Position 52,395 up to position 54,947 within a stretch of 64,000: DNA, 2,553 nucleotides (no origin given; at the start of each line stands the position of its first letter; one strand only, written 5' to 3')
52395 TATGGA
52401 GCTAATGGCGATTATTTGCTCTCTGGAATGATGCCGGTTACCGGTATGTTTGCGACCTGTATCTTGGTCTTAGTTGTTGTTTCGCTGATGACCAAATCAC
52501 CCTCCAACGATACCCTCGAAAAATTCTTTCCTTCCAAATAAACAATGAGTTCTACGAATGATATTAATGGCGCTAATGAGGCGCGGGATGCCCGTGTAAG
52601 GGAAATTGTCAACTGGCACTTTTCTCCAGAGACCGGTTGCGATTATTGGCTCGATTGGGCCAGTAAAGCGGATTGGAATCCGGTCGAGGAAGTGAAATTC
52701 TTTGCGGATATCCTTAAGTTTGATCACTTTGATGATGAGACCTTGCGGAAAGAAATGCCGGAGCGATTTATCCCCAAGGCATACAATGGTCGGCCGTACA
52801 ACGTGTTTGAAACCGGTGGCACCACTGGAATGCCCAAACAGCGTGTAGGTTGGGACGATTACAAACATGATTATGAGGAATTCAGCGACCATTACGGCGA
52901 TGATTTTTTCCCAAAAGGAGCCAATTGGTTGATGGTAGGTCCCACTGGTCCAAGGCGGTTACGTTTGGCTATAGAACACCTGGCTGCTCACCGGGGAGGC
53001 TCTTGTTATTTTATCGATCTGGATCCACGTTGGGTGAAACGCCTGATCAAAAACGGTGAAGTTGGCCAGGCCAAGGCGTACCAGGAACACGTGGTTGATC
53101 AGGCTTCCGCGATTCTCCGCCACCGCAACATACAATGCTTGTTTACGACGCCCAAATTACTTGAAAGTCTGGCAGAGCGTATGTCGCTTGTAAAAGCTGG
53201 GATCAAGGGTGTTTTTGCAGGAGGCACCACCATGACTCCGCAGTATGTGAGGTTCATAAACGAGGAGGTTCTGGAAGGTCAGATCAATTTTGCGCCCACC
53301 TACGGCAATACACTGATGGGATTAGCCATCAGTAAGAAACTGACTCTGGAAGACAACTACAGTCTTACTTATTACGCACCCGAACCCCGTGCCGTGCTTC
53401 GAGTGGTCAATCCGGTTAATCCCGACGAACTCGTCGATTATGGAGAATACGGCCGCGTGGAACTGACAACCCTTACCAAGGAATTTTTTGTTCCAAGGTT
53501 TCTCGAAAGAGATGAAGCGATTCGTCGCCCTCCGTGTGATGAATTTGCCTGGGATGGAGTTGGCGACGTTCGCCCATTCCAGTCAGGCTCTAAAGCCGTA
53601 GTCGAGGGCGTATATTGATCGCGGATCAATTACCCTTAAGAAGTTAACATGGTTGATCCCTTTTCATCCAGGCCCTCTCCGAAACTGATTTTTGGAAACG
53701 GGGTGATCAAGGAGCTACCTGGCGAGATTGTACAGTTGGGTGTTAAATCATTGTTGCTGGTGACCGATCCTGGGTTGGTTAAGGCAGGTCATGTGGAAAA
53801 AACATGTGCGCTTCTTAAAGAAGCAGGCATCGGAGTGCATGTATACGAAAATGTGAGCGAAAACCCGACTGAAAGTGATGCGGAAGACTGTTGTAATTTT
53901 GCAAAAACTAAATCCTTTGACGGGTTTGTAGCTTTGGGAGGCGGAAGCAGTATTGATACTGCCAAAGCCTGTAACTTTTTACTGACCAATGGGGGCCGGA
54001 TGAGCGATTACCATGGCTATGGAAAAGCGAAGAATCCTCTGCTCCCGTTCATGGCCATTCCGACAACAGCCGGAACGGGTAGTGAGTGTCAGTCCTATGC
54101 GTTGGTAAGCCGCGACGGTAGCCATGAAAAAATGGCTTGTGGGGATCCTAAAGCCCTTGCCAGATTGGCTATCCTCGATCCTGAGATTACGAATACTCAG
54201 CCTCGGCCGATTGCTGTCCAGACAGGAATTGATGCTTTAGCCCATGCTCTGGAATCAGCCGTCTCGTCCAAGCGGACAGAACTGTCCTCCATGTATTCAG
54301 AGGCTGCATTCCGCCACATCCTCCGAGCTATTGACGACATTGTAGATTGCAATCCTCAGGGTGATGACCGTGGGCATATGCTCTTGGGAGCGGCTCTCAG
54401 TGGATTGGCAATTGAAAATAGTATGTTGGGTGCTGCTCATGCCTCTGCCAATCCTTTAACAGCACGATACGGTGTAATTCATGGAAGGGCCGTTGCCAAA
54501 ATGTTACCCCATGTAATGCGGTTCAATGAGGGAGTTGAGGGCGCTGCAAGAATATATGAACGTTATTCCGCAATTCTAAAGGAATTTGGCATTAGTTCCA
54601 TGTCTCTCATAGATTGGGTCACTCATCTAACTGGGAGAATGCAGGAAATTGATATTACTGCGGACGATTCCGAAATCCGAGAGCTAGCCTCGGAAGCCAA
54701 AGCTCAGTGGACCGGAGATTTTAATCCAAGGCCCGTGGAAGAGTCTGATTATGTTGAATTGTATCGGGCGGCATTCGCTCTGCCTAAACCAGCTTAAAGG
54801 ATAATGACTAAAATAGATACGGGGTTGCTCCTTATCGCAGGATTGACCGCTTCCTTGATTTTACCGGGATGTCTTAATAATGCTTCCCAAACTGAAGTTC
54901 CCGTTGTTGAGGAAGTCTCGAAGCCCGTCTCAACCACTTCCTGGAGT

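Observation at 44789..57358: Nine-gene envelope-to-cytoplasm operon of unassigned function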

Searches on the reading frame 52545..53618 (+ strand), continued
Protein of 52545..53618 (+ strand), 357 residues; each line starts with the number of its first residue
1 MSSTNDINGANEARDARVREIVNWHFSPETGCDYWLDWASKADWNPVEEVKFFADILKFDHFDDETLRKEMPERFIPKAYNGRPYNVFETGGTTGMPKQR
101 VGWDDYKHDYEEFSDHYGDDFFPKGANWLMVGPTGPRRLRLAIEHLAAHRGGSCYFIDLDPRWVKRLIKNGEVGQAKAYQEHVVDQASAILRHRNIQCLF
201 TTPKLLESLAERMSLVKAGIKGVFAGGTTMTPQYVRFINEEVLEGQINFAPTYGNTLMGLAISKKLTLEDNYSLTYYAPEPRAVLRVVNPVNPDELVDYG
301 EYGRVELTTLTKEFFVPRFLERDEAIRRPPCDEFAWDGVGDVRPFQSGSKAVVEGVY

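Call 61: search_protein_families(library=pfam, proteins=[L009:19182-19697:+, L001:11545-12987:+, L085:10026-11396:+, L027:1986-3293:+], max_evalue=0.1)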
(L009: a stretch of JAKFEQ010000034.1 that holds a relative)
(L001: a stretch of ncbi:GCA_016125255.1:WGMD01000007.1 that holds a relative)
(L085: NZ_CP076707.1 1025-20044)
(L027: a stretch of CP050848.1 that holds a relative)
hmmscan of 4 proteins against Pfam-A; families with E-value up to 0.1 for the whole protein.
L009:19182-19697:+ (171 aa): 1 family
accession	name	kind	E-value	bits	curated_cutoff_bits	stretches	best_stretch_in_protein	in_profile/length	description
PF17159.10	MASE3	-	0.032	14.3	31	1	34-115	35-121/226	Membrane-associated sensor domain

L001:11545-12987:+ (480 aa): 1 family
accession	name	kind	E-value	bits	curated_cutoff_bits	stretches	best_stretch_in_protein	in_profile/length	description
PF00171.27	Aldedh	-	5.5e-16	58.6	23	1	90-410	67-384/461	Aldehyde dehydrogenase family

L085:10026-11396:+ (456 aa): 2 families
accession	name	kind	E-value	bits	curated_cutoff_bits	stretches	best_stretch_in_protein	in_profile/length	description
PF00171.27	Aldedh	-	3e-10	39.7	23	1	155-417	130-427/461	Aldehyde dehydrogenase family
PF05893.19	LuxC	-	0.00038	19.9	21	1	172-306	110-259/401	Acyl-CoA reductase (LuxC)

L027:1986-3293:+ (435 aa): 5 families
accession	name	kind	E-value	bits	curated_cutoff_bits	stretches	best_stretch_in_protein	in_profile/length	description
PF13360.13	PQQ_2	-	4.2e-42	144.8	27.6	3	111-359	3-233/233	Outer membrane protein assembly factor BamB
PF01011.28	PQQ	-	1.5e-08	34.2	26.7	1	143-178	50-85/595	Glucose/ethanol/alcohol dehydrogenase, beta-propeller domain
PF13570.13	Beta-prop_ACSF4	-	2e-08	34.5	133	1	93-277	54-220/329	Beta-alanine-activating enzyme, beta-propeller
PF25293.1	Beta-prop_EMC1_N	-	0.015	15.4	34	0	102-180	76-149/219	EMC1 N-terminal beta-propeller domain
PF23414.1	Beta-prop_EML_2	-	0.015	15.1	90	0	73-128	24-78/266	Echinoderm microtubule-associated protein second beta-propeller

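Call 63: get_annotated_region(hit=H2, flank=7000)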
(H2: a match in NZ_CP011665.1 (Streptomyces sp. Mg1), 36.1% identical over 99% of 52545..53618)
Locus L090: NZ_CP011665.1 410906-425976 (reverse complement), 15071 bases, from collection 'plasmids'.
description: Streptomyces sp. Mg1 plasmid pSMg1-1, complete sequence
organism: Streptomyces sp. Mg1 (NCBI taxid 465541)
taxonomy: Bacteria; Actinomycetota; Actinomycetes; Kitasatosporales; Streptomycetaceae; Streptomyces; Streptomyces sp. Mg1
host: -; source: -; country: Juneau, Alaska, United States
typing (MOB-suite, as given by PLSDB): non-mobilizable
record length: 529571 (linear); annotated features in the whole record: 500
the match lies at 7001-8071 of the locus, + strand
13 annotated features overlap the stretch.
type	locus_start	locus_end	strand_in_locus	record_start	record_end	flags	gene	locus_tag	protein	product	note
CDS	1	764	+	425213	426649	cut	pcaB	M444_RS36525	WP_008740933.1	3-carboxy-cis,cis-muconate cycloisomerase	-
CDS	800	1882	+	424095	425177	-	-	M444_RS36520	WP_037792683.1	alkene reductase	-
CDS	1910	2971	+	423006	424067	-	-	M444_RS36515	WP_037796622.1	class I SAM-dependent methyltransferase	-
CDS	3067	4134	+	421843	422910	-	-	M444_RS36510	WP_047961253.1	helix-turn-helix domain-containing protein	-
CDS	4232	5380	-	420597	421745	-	-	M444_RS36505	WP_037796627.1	FAD-dependent monooxygenase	-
CDS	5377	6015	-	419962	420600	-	-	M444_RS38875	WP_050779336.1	hypothetical protein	-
CDS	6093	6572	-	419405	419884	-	-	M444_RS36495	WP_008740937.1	carboxymuconolactone decarboxylase family protein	-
CDS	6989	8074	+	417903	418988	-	-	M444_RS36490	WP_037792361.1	AMP-binding protein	-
CDS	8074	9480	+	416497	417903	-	-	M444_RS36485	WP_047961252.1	aldehyde dehydrogenase family protein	-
CDS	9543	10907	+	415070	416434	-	-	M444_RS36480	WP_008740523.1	3-deoxy-7-phosphoheptulonate synthase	GO:0009073 - aromatic amino acid family biosynthetic process [Evidence IEA]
CDS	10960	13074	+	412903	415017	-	pabB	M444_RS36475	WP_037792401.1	aminodeoxychorismate synthase component I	GO:0009396 - folic acid-containing compound biosynthetic process [Evidence IEA]; GO:0008153 - para-aminobenzoic acid ...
CDS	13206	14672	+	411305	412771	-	-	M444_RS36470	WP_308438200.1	AMP-binding protein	-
CDS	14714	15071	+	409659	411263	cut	-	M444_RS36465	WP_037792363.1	AMP-binding protein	-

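Call 81: search_protein_representatives(protein=window:52545-53618:+)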
Query: 357 residues. Proteins with E-value up to 0.001 (for the whole library): 1363; up to 1e-10: 824; up to 1e-30: 224. The best 150 are listed.
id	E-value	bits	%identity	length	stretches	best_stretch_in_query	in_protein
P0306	8.0e-134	463.3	58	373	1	14-357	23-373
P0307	1.3e-114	400.0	66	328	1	13-261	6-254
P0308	3.2e-100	352.7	63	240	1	8-238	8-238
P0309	4.8e-100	352.1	71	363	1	77-294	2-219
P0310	1.3e-91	324.4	45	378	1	6-357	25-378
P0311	6.3e-90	318.8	62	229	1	130-357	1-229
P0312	4.5e-83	296.2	59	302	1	74-295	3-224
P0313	1.3e-82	294.7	48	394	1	12-357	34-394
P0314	9.0e-82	292.0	60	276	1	6-205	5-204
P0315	9.3e-82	291.9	52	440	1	74-328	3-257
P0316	1.1e-81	291.6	52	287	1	74-357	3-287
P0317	2.4e-81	290.6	52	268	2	9-192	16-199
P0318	1.0e-78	281.9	68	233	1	58-233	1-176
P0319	2.2e-78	280.8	56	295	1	10-234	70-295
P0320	9.6e-78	278.7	51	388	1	17-304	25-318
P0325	2.1e-76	274.3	39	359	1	12-357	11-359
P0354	9.0e-58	213.0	39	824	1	21-357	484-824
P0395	2.9e-46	175.1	35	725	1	15-357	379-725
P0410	1.9e-43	165.9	41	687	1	20-255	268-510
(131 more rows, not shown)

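Call 82: search_protein_families(library=pfam, proteins=[P0354, P0395, P0410, P0306, P0310], max_evalue=0.001)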
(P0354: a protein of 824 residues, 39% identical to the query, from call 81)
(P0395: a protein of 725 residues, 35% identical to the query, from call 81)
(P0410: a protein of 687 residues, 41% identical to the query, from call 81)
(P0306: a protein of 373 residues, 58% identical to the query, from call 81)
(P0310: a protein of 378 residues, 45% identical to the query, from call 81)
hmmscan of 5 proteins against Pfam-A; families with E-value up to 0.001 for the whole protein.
P0354 (824 aa): 2 families
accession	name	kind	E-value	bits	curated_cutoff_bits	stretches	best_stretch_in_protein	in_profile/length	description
PF00202.27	Aminotran_3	-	6.7e-82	275.8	30.5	1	32-437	11-403/403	Aminotransferase class-III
PF00501.34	AMP-binding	-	7.5e-12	45.2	29.9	1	654-774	248-375/384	AMP-binding enzyme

P0395 (725 aa): 3 families
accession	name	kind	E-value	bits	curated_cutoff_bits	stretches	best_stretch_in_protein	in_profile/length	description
PF08240.17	ADH_N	-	8.8e-27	93.8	23.5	1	24-134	1-104/104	Alcohol dehydrogenase GroES-like domain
PF00107.32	ADH_zinc_N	-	7.9e-21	74.8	31.8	1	173-293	1-124/129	Zinc-binding dehydrogenase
PF00501.34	AMP-binding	-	2.8e-07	30.1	29.9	1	551-674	246-374/384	AMP-binding enzyme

P0410 (687 aa): 0 families

P0306 (373 aa): 1 family
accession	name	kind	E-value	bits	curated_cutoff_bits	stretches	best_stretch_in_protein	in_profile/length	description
PF00501.34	AMP-binding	-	8.1e-07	28.6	29.9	1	202-304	253-363/384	AMP-binding enzyme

P0310 (378 aa): 1 family
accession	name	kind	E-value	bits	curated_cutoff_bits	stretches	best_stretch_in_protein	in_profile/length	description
PF00501.34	AMP-binding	-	0.00034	20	29.9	1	207-313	247-361/384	AMP-binding enzyme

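Call 84: find_encoding_contigs(protein=P0310, flank=8000, max_places=2)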
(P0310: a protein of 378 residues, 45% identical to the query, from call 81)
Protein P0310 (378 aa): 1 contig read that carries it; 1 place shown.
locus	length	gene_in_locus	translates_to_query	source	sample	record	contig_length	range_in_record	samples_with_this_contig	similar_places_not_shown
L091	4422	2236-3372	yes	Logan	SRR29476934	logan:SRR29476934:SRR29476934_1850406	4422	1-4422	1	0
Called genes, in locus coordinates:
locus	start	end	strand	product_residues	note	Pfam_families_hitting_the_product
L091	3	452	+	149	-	?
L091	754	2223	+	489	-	PF00171:Aldedh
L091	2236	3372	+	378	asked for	-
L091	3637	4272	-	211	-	PF03588:Leu_Phe_trans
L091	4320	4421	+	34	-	?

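Call 85: find_encoding_contigs(protein=P0325, flank=8000, max_places=2)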
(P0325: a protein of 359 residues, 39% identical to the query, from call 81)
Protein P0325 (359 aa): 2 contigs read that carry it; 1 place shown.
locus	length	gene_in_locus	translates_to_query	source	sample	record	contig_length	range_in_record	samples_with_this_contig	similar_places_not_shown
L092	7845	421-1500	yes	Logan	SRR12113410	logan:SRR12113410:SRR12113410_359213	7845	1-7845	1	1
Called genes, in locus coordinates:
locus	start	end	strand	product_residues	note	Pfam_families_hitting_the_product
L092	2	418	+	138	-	?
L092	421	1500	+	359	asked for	PF00501:AMP-binding (weak)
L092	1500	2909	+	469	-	PF00171:Aldedh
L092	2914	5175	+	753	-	PF00501:AMP-binding, PF13193:AMP-binding_C, PF00561:Abhydrolase_1, PF12146:Hydrolase_4 (faint)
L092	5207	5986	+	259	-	PF01209:Ubie_methyltran, PF05175:MTS, PF13489:Methyltransf_23, PF02353:CMAS, PF05148:Methyltransf_8, PF06325:PrmA, PF13847:Methyltransf_31, PF08241:Methyltransf_11, +2 more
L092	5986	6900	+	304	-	PF13557:Phenol_MetA_deg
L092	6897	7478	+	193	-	PF04542:Sigma70_r2, PF07638:Sigma70_ECF (weak), PF08281:Sigma70_r4_2, PF04545:Sigma70_r4 (weak)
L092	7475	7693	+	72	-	PF13490:zf-HC2 (weak)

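Call 87: find_encoding_contigs(protein=P0001, flank=10000, max_places=1)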
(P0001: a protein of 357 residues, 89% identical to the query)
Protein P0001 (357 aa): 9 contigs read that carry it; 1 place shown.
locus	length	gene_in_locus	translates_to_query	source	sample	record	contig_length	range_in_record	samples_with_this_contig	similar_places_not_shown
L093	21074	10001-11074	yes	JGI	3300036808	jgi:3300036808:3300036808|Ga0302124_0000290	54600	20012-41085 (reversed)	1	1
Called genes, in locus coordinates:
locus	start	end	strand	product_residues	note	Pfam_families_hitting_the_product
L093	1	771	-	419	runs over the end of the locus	PF01011:PQQ (faint), PF13360:PQQ_2, PF13570:Beta-prop_ACSF4 (weak)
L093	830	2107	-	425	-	PF01011:PQQ (faint), PF13360:PQQ_2, PF25293:Beta-prop_EMC1_N (faint), PF13360:PQQ_2, PF13570:Beta-prop_ACSF4 (weak)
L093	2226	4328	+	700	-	PF07715:Plug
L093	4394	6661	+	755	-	PF13360:PQQ_2, PF01011:PQQ (faint), PF13570:Beta-prop_ACSF4 (faint), PF13360:PQQ_2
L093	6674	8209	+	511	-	PF01011:PQQ (faint), PF13360:PQQ_2, PF13570:Beta-prop_ACSF4, PF13360:PQQ_2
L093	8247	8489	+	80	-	PF11755:DUF3311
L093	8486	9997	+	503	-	PF00474:SSF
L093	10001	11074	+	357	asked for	PF00501:AMP-binding (faint)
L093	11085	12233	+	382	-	PF00465:Fe-ADH, PF13685:Fe-ADH_2, PF25137:ADH_Fe_C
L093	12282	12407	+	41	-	-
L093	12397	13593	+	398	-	-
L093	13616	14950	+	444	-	PF04055:Radical_SAM, PF06969:HemN_C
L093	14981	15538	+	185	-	-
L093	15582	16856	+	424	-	PF00890:FAD_binding_2 (faint), PF01266:DAO (faint), PF01494:FAD_binding_3, PF04820:Trp_halogenase, PF12831:FAD_oxidored, PF13450:NAD_binding_8 (weak), PF04820:Trp_halogenase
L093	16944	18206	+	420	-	PF13439:Glyco_transf_4, PF13579:Glyco_trans_4_4 (faint), PF20706:GT4-conflict (weak), PF00534:Glycos_transf_1, PF13692:Glyco_trans_1_4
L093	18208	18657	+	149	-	PF13279:4HBT_2, PF03061:4HBT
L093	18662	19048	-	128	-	PF00903:Glyoxalase, PF22677:Ble-like_N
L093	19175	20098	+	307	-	PF00135:COesterase (weak), PF20434:BD-FAE, PF07859:Abhydrolase_3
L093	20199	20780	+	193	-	PF00440:TetR_N, PF16925:TetR_C_13 (weak)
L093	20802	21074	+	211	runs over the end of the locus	-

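Call 88: find_encoding_contigs(protein=P0005, flank=10000, max_places=1)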
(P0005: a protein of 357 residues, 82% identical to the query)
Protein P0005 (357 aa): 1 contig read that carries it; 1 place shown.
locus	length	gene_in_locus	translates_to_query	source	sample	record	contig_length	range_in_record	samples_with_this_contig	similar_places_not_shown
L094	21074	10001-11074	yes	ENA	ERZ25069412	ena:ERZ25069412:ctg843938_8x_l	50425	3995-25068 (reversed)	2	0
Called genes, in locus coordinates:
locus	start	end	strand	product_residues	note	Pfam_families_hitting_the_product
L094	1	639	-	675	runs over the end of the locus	PF05719:GPP34, PF00067:p450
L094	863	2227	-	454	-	PF13360:PQQ_2 (weak), PF13570:Beta-prop_ACSF4 (faint), PF13360:PQQ_2, PF25293:Beta-prop_EMC1_N (faint), PF13360:PQQ_2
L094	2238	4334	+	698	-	PF07715:Plug, PF00593:TonB_dep_Rec_b-barrel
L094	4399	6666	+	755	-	PF13360:PQQ_2 (weak), PF01011:PQQ (faint), PF13570:Beta-prop_ACSF4 (faint), PF13360:PQQ_2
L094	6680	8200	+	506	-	PF13570:Beta-prop_ACSF4, PF13360:PQQ_2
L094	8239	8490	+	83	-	PF11755:DUF3311 (weak)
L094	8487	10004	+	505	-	PF00474:SSF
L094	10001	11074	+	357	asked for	PF00501:AMP-binding (faint)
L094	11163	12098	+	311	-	PF00465:Fe-ADH, PF13685:Fe-ADH_2, PF25137:ADH_Fe_C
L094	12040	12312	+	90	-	-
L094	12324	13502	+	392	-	PF13360:PQQ_2, PF13570:Beta-prop_ACSF4, PF01011:PQQ (faint), PF25293:Beta-prop_EMC1_N (faint), PF13360:PQQ_2 (weak), PF13570:Beta-prop_ACSF4, PF13360:PQQ_2, PF13570:Beta-prop_ACSF4, +2 more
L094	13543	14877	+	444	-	PF04055:Radical_SAM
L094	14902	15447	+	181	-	-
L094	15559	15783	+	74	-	-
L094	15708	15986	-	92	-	PF06961:DUF1294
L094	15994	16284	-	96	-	-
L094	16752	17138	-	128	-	-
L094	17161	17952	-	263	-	PF01553:Acyltransferase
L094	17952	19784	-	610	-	PF07690:MFS_1, PF01553:Acyltransferase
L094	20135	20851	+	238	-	PF06439:3keto-disac_hyd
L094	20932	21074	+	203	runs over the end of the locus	PF06439:3keto-disac_hyd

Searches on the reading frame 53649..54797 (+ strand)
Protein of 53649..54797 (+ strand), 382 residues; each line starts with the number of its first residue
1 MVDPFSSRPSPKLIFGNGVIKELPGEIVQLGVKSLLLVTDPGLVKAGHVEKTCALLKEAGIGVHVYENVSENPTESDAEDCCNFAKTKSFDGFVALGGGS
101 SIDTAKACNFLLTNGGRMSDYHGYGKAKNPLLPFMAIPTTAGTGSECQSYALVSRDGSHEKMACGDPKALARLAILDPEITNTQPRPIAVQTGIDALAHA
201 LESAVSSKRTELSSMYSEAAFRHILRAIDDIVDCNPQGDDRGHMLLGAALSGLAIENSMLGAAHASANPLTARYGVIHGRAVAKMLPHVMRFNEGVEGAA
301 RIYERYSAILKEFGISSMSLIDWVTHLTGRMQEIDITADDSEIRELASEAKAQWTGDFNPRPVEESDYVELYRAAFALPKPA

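Call 3: search_protein_families(library=pfam, proteins=[window:53649-54797:+], max_evalue=0.01)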
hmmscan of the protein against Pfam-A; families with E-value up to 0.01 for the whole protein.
window:53649-54797:+ (382 aa): 3 families
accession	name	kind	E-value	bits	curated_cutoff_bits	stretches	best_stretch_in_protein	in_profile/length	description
PF00465.25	Fe-ADH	-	8.9e-49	165.7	31.3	1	11-178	2-168/168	Iron-containing alcohol dehydrogenase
PF25137.1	ADH_Fe_C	-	2.4e-26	93.1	27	1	190-376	2-194/194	Fe-containing alcohol dehydrogenase family, C-terminal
PF13685.12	Fe-ADH_2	-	3.8e-14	53.4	28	1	15-111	2-96/149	Iron-containing alcohol dehydrogenase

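Call 4: search_protein_families(library=ncbifam, proteins=[window:53649-54797:+], max_evalue=0.01)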
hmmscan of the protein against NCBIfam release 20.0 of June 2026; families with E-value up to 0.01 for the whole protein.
window:53649-54797:+ (382 aa): 17 families
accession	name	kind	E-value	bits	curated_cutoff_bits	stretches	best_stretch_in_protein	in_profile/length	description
NF041833.1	Fe_ADH_ErcA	equivalog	1.6e-66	225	550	1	10-376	8-382/382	alcohol dehydrogenase-like regulatory protein ErcA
TIGR02638.1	lactal_redase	equivalog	6.1e-61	206.3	523.15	1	15-321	12-315/379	lactaldehyde reductase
NF007911.0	PRK10624.1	equivalog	6.4e-61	206.4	537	1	15-375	13-381/382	lactaldehyde reductase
NF053866.1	CholDhdGbsBBac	equivalog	8.9e-60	202.3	550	1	13-376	18-391/392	choline dehydrogenase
NF050025.1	SulfAcetaldRedSarD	equivalog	2e-54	184.9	700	1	11-322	9-319/385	sulfoacetaldehyde reductase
NF058672.1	4HyButDHCUPNE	equivalog_domain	1.1e-51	176.3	500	1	14-375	11-377/378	4-hydroxybutyrate dehydrogenase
NF010378.0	PRK13805.1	equivalog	6.9e-49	166.4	951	1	12-308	464-772/872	bifunctional acetaldehyde-CoA/alcohol dehydrogenase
TIGR03405.1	Phn_Fe-ADH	equivalog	1.5e-43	148.9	423.7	1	15-302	9-297/355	iron-containing alcohol dehydrogenase PsrA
NF007363.0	PRK09860.1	equivalog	1.8e-43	149.2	581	1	16-309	15-307/383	L-threonine dehydrogenase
NF011998.0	PRK15454.1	equivalog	3.4e-37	128.1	556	1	11-310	28-322/395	ethanolamine utilization ethanol dehydrogenase EutG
TIGR04266.1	NDMA_methanol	equivalog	3.7e-29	101.8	625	1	8-319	14-324/420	NDMA-dependent methanol dehydrogenase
NF041822.1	daptide_DH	equivalog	2e-17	63.1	300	1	36-356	4-342/363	daptide-type RiPP biosynthesis dehydogenase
NF011717.0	PRK15138.1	equivalog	1.1e-15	57.6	645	1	10-291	9-294/387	alcohol dehydrogenase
NF006941.0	PRK09423.1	subfamily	4.9e-13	48.6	336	1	12-112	10-107/367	glycerol dehydrogenase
NF053832.1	GlycoaldRedHalo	equivalog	1.7e-06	27.4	550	1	12-109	10-104/363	glycolaldehyde reductase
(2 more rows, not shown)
